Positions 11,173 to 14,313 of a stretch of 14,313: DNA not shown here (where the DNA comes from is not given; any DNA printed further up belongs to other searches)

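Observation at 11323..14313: Largest gene in the window is absent from the ORF track: a secreted protein of at least 997 codons with no recognisable domain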

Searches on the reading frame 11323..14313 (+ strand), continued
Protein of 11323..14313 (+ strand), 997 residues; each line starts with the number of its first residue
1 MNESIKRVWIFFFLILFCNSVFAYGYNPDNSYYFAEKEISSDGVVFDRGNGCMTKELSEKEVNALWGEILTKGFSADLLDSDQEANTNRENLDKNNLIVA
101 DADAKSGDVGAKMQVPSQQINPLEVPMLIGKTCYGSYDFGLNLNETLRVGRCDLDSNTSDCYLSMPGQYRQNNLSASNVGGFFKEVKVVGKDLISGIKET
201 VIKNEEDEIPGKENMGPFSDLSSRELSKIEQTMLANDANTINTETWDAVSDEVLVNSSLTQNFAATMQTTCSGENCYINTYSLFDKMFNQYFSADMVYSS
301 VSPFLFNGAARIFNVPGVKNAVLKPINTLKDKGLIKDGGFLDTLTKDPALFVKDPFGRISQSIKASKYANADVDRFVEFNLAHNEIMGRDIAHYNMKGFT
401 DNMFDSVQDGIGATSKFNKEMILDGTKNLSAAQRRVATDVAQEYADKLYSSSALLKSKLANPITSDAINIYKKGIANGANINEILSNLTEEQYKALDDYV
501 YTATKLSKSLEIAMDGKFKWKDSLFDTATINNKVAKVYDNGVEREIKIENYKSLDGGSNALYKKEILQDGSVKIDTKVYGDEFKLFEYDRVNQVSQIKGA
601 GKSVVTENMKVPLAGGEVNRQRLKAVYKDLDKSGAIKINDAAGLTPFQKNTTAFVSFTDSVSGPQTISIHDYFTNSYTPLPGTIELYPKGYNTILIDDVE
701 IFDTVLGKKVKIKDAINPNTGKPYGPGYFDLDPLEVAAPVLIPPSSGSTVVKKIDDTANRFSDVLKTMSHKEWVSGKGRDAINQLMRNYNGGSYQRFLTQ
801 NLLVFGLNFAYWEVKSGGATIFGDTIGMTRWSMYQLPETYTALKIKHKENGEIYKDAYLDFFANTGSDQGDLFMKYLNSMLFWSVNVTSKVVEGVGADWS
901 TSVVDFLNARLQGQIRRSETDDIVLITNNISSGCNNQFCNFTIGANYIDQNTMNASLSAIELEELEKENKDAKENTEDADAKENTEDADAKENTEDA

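Call 49: find_homologous_proteins(query=A4, max_evalue=0.001)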
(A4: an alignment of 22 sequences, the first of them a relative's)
Query A4 (22 sequences) (1737 aa, profile of the alignment): 33 proteins with E <= 0.001 among 8000 candidates.
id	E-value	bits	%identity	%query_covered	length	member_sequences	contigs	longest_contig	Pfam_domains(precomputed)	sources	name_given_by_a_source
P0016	0.0e+0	1675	37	99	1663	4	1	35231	-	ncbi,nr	ncbi:MAG: hypothetical protein PHN22_03490 [Candidatus ainarchaeum sp.]|nr:hypothetical protein [Can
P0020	0.0e+0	1668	37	100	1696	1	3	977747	-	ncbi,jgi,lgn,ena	-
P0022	0.0e+0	1662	36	100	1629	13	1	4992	-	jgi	jgi:hypothetical protein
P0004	0.0e+0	1614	53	100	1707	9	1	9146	-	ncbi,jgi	jgi:hypothetical protein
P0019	0.0e+0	1608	37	100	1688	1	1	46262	-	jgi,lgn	-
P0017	0.0e+0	1586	36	100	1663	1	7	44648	-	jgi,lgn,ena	-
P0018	0.0e+0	1582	37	100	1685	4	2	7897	-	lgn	-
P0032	0.0e+0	1579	40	99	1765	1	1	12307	-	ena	-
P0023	0.0e+0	1571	43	55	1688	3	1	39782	-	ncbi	-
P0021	0.0e+0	1571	37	100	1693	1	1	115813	-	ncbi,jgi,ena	-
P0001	0.0e+0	1563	100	100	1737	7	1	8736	-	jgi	jgi:hypothetical protein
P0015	0.0e+0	1558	48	40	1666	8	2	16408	-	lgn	-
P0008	0.0e+0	1530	52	100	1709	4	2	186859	-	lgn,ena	-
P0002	0.0e+0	1522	77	100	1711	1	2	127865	-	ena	-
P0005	0.0e+0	1508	52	100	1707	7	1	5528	-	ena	-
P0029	0.0e+0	1476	71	100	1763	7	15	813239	-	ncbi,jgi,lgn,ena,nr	ncbi:MAG TPA: hypothetical protein PK655_02305 [archaeon]|nr:hypothetical protein [archaeon]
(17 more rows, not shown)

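Call 69: search_protein_representatives(alignment_id=A5)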
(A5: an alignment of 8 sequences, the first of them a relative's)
Query: 8 sequences, 980 profile positions. Proteins with E-value up to 0.001 (for the whole library): 207; up to 1e-10: 164; up to 1e-30: 99. The best 150 are listed.
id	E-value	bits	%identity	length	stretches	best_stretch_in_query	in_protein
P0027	0.0e+00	1554.3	-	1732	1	1-980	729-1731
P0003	0.0e+00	1509.9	-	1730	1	1-980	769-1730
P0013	0.0e+00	1439.2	-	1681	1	1-976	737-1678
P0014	0.0e+00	1355.9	-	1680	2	266-974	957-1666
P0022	0.0e+00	1332.3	-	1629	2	268-977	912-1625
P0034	0.0e+00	1300.2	-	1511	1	2-976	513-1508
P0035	0.0e+00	1088.7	-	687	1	299-977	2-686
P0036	1.2e-192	658.8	-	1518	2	264-970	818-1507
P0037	1.8e-171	588.7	-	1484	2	284-975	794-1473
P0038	8.2e-166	570.0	-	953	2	282-973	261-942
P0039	3.1e-163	561.5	-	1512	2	287-971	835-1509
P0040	5.5e-162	557.4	-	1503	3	262-977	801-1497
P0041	3.2e-161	554.8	-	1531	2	268-979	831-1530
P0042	1.1e-159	549.8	-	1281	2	284-972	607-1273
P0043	7.2e-159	547.0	-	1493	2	285-971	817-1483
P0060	5.3e-143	494.5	-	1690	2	270-972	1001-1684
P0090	3.7e-121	422.2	-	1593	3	483-971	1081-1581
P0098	6.7e-107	375.0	-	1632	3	429-973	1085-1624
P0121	5.2e-44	166.9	-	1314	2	286-979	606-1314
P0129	1.1e-28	116.1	-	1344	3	837-967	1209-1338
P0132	8.1e-27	110.0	-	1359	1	560-971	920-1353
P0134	1.7e-25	105.6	-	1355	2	296-959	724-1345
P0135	2.2e-24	101.9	-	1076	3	405-702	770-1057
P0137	1.9e-23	98.8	-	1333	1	700-973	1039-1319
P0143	1.8e-20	88.9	-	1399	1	732-972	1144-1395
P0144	2.9e-20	88.2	-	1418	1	579-971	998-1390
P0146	1.6e-19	85.8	-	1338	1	582-974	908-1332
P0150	2.9e-18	81.6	-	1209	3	817-964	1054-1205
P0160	2.2e-17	78.7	-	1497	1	680-972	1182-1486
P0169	2.5e-16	75.2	-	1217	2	687-930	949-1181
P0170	5.2e-16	74.2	-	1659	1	738-972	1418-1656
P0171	6.8e-16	73.8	-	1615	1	776-970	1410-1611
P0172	1.6e-15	72.6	-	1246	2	294-947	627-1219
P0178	4.5e-14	67.8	-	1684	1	774-973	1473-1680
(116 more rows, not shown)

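Call 71: list_cluster_members(proteins=[P0129, P0132, P0134, P0137, P0143, P0144, P0146, P0170, P0171, P0178])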
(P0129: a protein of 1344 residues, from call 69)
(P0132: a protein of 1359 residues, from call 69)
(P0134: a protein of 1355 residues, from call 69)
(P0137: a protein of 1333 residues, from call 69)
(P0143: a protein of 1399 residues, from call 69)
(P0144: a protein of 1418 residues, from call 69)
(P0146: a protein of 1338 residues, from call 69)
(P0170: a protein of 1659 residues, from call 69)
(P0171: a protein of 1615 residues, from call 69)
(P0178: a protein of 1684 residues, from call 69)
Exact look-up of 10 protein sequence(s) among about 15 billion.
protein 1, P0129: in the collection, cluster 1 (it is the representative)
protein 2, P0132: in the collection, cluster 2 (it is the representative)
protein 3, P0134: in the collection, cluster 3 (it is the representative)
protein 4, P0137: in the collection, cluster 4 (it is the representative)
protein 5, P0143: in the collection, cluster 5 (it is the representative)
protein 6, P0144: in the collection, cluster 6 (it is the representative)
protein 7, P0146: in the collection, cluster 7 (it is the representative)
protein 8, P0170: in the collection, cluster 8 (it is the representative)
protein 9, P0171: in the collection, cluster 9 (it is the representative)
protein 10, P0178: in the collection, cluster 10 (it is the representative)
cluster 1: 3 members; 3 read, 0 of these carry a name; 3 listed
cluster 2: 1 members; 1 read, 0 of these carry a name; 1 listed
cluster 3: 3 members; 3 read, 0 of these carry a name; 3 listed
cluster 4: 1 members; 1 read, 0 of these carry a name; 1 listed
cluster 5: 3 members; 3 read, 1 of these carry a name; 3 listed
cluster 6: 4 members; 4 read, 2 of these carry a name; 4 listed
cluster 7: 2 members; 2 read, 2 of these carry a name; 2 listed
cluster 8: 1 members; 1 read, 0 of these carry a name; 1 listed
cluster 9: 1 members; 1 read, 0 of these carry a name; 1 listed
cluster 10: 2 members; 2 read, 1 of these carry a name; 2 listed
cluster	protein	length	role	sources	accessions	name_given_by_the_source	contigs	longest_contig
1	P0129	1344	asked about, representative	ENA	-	-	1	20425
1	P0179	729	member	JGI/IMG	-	-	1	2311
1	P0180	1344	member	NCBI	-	-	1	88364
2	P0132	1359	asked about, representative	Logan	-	-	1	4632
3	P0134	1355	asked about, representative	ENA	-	-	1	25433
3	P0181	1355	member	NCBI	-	-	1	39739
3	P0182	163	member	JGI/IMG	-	-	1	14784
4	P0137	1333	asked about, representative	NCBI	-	-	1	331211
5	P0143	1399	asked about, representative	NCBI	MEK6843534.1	MAG: hypothetical protein AABY04_03520 [Candidatus Micrarchaeota archaeon]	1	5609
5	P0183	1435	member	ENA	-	-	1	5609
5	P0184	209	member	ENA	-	-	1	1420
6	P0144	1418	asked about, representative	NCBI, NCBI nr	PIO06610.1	hypothetical protein COT29_00280 [Candidatus Micrarchaeota archaeon ... | MAG: hypothetical protein COT29_00280 [Candidatus Micrarchaeota archaeon ...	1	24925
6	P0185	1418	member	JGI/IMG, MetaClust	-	\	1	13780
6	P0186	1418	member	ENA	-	-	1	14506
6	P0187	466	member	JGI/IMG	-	-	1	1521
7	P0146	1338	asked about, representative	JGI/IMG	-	hypothetical protein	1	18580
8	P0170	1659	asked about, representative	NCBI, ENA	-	-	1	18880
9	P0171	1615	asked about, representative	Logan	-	-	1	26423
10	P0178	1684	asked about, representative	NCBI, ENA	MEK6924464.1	MAG: hypothetical protein AABW54_04465 [Candidatus Micrarchaeota archaeon]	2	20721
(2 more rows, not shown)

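Call 73: fold_search(model_id=the predicted structure, library=viral)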
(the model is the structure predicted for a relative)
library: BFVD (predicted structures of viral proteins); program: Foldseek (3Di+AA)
matches with E <= 10: 473; with E <= 0.001: 2
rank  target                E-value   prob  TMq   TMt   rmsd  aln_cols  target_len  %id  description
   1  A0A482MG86            2.7e-04  0.15  0.07  0.06  35.8       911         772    9  Sialidase domain-containing/CalX-like domain superfamily protein [Serratia phage Parlo]
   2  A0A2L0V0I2            1.0e-03  0.21  0.07  0.04  26.3       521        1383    9  Autotransporter adhesin [Agrobacterium phage Atu_ph07]
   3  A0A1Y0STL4            1.1e-03  0.44  0.07  0.10  24.2       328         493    9  Virion structural protein [Pseudomonas phage Phabio]
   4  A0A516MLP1            1.4e-03  0.15  0.06  0.07  32.7       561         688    8  (no name in the UniProt tables at hand)
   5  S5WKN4                1.5e-03  0.25  0.07  0.06  21.3       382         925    9  Uncharacterized protein [Pseudomonas phage PaBG]
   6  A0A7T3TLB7            4.1e-03  0.25  0.10  0.11  27.3       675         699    9  (no name in the UniProt tables at hand)
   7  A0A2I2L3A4            6.0e-03  0.14  0.08  0.11  20.0       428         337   11  Serine/Threonine protein kinase [Orpheovirus IHUMI-LCC2]
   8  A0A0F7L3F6            1.1e-02  0.10  0.06  0.07  27.3       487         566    8  Uncharacterized protein [uncultured marine virus]
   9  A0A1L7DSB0            1.3e-02  0.07  0.06  0.06  27.5       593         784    7  Tail tubular B [Ralstonia phage phiAp1]
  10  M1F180                1.3e-02  0.18  0.07  0.12  21.7       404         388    9  DNA condensation protein [Cronobacter phage CR9]
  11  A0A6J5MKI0            1.3e-02  0.16  0.07  0.11  21.0       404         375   10  DnaN DNA polymerase sliding clamp subunit (PCNA homolog) [uncultured Caudovirales phage]
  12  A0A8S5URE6            1.3e-02  0.11  0.07  0.10  21.8       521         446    8  Uncharacterized protein [Siphoviridae sp. ctg6c78]
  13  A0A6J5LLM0            1.5e-02  0.10  0.06  0.11  19.9       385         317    8  Uncharacterized protein [uncultured Caudovirales phage]
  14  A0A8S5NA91            1.8e-02  0.08  0.06  0.08  38.8       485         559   11  Uncharacterized protein [Myoviridae sp. ctx322]
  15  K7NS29                1.8e-02  0.07  0.06  0.04  33.7       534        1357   10  Long tail fiber protein Gp37 [Klebsiella phage KP27]
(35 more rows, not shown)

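Call 74: search_protein_families(library=pfam, proteins=[P0129, P0134, P0143, P0144, P0146, P0178], max_evalue=0.01)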
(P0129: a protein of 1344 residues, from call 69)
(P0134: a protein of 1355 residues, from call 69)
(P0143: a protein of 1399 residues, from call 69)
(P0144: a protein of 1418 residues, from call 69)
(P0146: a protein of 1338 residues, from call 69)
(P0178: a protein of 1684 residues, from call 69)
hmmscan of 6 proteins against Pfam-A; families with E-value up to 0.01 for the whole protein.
P0129 (1344 aa): 0 families

P0134 (1355 aa): 0 families

P0143 (1399 aa): 0 families

P0144 (1418 aa): 0 families

P0146 (1338 aa): 0 families

P0178 (1684 aa): 0 families

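Call 85: find_related_loci(query=A8, collection=metagenome_contigs, flank=10000)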
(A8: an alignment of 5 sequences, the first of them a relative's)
Query A8 (1418 aa) in metagenome_contigs; peptide patterns used: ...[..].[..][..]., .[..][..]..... (x = any residue, [..] = any of these).
121 stretches matched a pattern; 19 encode a relative of the query (tblastn E <= 1e-3); 18 distinct loci.
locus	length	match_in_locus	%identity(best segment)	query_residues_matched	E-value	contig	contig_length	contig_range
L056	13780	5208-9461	99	1-1418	0e+0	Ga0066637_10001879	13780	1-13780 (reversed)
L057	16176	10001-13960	37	4-1393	0e+0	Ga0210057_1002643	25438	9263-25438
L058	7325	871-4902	34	10-1392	0e+0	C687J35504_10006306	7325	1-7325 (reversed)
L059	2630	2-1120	87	1020-1392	0e+0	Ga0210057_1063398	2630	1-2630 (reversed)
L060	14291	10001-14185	33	10-1392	0e+0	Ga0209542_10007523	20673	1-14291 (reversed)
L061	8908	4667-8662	39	8-1390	0e+0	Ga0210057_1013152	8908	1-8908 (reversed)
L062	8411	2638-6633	39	8-1390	0e+0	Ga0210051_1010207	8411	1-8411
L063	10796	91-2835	40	495-1392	0e+0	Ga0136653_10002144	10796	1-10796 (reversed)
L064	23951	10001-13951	38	1-1392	6e-170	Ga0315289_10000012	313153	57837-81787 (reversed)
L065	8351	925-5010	30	5-1392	3e-164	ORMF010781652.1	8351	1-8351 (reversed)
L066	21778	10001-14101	34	10-1392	6e-147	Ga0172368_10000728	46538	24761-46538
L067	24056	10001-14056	36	8-1392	8e-141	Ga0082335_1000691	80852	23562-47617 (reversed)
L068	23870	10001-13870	40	4-1390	0e+0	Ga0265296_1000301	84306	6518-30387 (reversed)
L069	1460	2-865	50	1112-1392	3e-80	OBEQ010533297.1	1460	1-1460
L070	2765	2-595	58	1192-1390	6e-62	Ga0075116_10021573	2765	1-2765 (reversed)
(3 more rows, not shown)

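Call 88: search_protein_families(library=pfam, proteins=[L066:27-1442:+, L064:214-1707:-, L064:1704-2966:-, L064:4042-7599:-, L066:8448-9797:-, L036:6825-7733:-, L036:7726-8988:-], max_evalue=0.01)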
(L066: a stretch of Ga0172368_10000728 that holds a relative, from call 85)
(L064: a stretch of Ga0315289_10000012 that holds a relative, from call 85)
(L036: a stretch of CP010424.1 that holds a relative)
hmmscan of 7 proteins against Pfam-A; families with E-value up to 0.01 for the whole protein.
L066:27-1442:+ (471 aa): 2 families
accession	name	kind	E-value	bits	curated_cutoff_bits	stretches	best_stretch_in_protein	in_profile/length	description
PF14890.11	Intein_splicing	-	2.1e-20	73.5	35.8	1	60-197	12-155/155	Intein splicing domain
PF00437.27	T2SSE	-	1.6e-07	30.7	24.9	1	228-308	196-273/370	Type II/IV secretion system protein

L064:214-1707:- (497 aa): 1 family
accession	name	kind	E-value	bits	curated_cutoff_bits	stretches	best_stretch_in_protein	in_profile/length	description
PF00437.27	T2SSE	-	1.2e-32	113.4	24.9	1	193-380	98-275/370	Type II/IV secretion system protein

L064:1704-2966:- (420 aa): 0 families

L064:4042-7599:- (1185 aa): 3 families
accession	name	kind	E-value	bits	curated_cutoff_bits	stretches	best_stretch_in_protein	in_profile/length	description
PF13519.12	VWA_2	-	5.9e-07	30.5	27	1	423-533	16-106/107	von Willebrand factor type A domain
PF00092.34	VWA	-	2.7e-05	24.9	23.8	1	406-537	1-117/174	von Willebrand factor type A domain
PF05762.20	VWA_CoxE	-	0.00049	20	26.4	0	466-536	90-162/222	VWA domain containing CoxE-like protein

L066:8448-9797:- (449 aa): 2 families
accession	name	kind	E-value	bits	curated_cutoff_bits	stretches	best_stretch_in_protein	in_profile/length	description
PF13248.11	Zn_ribbon_3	-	0.0022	17.9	27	1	393-412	5-25/26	zinc-ribbon domain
PF13920.12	zf-C3HC4_3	-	0.0027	17.9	27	1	392-439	4-46/49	Zinc finger, C3HC4 type (RING finger)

L036:6825-7733:- (302 aa): 8 families
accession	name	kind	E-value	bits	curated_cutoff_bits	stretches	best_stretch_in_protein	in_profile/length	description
PF13248.11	Zn_ribbon_3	-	5.2e-06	26.2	27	1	247-269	2-25/26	zinc-ribbon domain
PF09297.16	Zn_ribbon_NUD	-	5.3e-05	23.3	24.8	1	269-296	4-31/32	NADH pyrophosphatase zinc ribbon domain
PF10418.14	DHODB_Fe-S_bind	-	0.0012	19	23.9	1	265-289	5-29/41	Iron-sulfur cluster binding domain of dihydroorotate dehydrogenase B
PF13920.12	zf-C3HC4_3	-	0.0016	18.6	27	1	247-295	2-45/49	Zinc finger, C3HC4 type (RING finger)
PF07754.17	HVO_2753_ZBP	-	0.0029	17.8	33.2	0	271-295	1-25/46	Small zinc finger protein HVO_2753-like, Zn-binding pocket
PF14369.11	Zn_ribbon_19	-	0.0051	17.4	30.8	0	270-296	4-31/35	zinc-ribbon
PF12773.13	DZR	-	0.0087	16.6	27.3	0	250-293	1-45/45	Double zinc ribbon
PF13240.11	Zn_Ribbon_1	-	0.01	16.1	25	0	249-269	1-22/23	zinc-ribbon domain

L036:7726-8988:- (420 aa): 0 families
